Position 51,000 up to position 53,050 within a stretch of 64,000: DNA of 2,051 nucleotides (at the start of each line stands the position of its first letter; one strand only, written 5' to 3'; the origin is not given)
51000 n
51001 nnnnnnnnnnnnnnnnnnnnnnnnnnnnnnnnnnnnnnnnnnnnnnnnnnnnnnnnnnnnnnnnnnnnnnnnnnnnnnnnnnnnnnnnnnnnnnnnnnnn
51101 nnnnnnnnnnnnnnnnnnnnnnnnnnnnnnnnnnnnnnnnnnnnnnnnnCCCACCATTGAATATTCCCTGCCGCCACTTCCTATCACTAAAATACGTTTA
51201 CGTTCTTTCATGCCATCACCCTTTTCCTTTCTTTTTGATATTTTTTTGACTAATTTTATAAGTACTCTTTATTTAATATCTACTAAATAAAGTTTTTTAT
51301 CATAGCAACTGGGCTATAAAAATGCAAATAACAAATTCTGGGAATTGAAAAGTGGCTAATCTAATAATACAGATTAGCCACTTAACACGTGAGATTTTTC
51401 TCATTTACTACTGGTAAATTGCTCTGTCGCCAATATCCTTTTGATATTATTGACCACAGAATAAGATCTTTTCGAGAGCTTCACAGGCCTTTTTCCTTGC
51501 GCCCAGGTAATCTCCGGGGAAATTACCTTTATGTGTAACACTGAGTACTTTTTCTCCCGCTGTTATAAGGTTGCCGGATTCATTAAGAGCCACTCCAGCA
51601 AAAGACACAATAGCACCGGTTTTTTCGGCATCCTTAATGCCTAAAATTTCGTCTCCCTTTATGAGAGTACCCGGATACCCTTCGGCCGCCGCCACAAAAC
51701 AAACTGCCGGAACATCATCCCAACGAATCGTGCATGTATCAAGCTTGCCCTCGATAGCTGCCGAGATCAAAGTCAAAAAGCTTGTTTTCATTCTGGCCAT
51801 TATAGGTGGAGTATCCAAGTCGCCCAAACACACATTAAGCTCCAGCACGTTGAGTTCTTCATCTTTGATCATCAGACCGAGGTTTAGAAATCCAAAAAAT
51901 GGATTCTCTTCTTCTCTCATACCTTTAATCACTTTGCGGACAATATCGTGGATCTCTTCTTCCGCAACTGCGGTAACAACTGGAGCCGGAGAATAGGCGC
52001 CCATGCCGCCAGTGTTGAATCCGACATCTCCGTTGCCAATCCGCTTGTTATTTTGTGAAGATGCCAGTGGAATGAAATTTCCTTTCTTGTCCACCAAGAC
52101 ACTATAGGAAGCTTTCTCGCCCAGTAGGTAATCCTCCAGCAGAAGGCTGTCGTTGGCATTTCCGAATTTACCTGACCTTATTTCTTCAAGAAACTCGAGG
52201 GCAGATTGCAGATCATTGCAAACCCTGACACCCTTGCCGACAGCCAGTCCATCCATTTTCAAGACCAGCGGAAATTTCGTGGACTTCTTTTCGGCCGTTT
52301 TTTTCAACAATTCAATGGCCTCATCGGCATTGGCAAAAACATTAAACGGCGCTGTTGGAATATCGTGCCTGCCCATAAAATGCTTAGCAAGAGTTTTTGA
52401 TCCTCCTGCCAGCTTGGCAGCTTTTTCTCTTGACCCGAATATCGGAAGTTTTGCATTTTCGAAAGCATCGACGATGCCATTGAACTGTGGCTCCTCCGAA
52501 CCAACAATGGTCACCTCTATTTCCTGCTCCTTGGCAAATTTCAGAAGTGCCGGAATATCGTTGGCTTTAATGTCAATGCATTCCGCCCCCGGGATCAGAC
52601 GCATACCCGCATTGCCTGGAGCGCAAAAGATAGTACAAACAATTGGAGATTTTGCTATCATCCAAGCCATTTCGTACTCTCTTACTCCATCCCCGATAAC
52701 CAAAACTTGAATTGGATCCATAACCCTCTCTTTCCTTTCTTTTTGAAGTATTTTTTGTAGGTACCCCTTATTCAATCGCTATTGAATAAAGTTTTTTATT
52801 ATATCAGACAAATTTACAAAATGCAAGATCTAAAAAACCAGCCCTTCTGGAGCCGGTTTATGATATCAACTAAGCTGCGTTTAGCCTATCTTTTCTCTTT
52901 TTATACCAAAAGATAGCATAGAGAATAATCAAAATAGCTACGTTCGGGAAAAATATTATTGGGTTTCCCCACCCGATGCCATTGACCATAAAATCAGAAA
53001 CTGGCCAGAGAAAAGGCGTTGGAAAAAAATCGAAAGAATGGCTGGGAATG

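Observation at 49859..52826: Tandem duplication of a purD unit (promoter, leader hairpin and gene), where the upstream paralogue has lost conserved PurD motifs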

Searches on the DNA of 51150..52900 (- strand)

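Call 53: search_rna_families(source=window, start=51150, end=52900, threshold=evalue, max_evalue=1)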
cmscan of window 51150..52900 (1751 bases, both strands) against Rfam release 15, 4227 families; matches with E-value up to 1: 0.
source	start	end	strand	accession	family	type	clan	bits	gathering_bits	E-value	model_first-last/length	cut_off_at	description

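Call 66: build_rna_model(alignment_id=A6, structure=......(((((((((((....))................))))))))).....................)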
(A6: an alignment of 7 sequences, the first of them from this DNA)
Model R1 built from alignment A6 (7 sequences, 69 columns); structure: as given.
model positions 51; base pairs 11; branch points 0; effective number of sequences 7; information 1.059 bits per position. Calibrated on 0.2 Mb of random sequence (short: E-values are rough).
structure used (alignment columns):
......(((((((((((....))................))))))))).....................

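Call 67: search_with_rna_model(model_id=R1, source=window, filters=off, max_evalue=10)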
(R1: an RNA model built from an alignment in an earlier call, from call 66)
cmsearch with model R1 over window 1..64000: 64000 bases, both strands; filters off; matches with E-value up to 10: 15.
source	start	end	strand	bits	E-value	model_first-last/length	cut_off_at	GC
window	51248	51298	-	66.7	2.6e-13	1-51/51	no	0.16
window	52747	52797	-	65.1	6.5e-13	1-51/51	no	0.27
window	51267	51292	+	21.6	0.043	7-32/51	no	0.15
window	52766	52791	+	19.6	0.13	7-32/51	no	0.31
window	62993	63036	+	15.9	1.1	1-51/51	no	0.2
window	40426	40455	-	15.8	1.2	1-51/51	no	0.23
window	13186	13237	+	14.4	2.7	1-51/51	no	0.38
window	38371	38400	+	13.8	3.8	1-51/51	no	0.2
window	30281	30308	+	13.8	3.8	1-51/51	no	0.11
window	45631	45657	-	13.7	3.9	1-51/51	no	0.11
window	29239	29260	-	13.5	4.4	1-51/51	no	0.14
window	11144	11193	-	13.3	4.8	1-51/51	no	0.26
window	59847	59871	-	12.9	6.3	1-51/51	no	0.08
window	11612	11641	+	12.3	8.9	1-51/51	no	0.33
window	42486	42517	-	12.2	9.4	1-51/51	no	0.22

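Call 68: search_with_rna_model(model_id=R1, sources=[L001, L002, L009, L010, L011, L088, L089, L090, L091, L003, L004], filters=off, max_evalue=1)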
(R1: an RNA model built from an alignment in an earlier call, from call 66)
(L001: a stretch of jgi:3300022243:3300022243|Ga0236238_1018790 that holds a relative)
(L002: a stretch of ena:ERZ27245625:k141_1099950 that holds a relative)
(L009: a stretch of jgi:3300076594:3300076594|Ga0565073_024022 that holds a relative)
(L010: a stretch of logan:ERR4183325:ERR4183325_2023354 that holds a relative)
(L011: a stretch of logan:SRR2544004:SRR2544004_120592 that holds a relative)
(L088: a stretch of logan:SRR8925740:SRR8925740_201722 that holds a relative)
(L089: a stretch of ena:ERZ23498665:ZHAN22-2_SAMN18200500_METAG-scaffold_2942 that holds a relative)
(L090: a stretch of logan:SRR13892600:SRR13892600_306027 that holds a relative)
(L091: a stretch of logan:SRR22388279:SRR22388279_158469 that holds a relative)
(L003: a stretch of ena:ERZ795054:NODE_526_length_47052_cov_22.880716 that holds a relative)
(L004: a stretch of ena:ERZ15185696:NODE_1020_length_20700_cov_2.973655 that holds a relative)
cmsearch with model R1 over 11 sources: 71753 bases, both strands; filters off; matches with E-value up to 1: 16.
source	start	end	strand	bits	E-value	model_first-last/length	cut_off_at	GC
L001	2186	2236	+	68.9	8.4e-14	1-51/51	no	0.18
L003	9914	9964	+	66.7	3e-13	1-51/51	no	0.16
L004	4871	4921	+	66.7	3e-13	1-51/51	no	0.16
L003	8415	8465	+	65.1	7.3e-13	1-51/51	no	0.27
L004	3372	3422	+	65.1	7.3e-13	1-51/51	no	0.27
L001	678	728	+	64.4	1.1e-12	1-51/51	no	0.27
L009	122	172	+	63.3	2.1e-12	1-51/51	no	0.16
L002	11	61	+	62.1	3.9e-12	1-51/51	no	0.14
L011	1496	1544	+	56.2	1.2e-10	1-51/51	no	0.29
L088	453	519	+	49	7.2e-09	1-51/51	no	0.28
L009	128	153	-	26.6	0.0027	7-32/51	no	0.15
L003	9920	9945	-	21.6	0.049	7-32/51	no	0.15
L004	4877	4902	-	21.6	0.049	7-32/51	no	0.15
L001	687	706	-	20.5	0.089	10-29/51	no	0.2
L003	8421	8446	-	19.6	0.15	7-32/51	no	0.31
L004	3378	3403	-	19.6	0.15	7-32/51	no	0.31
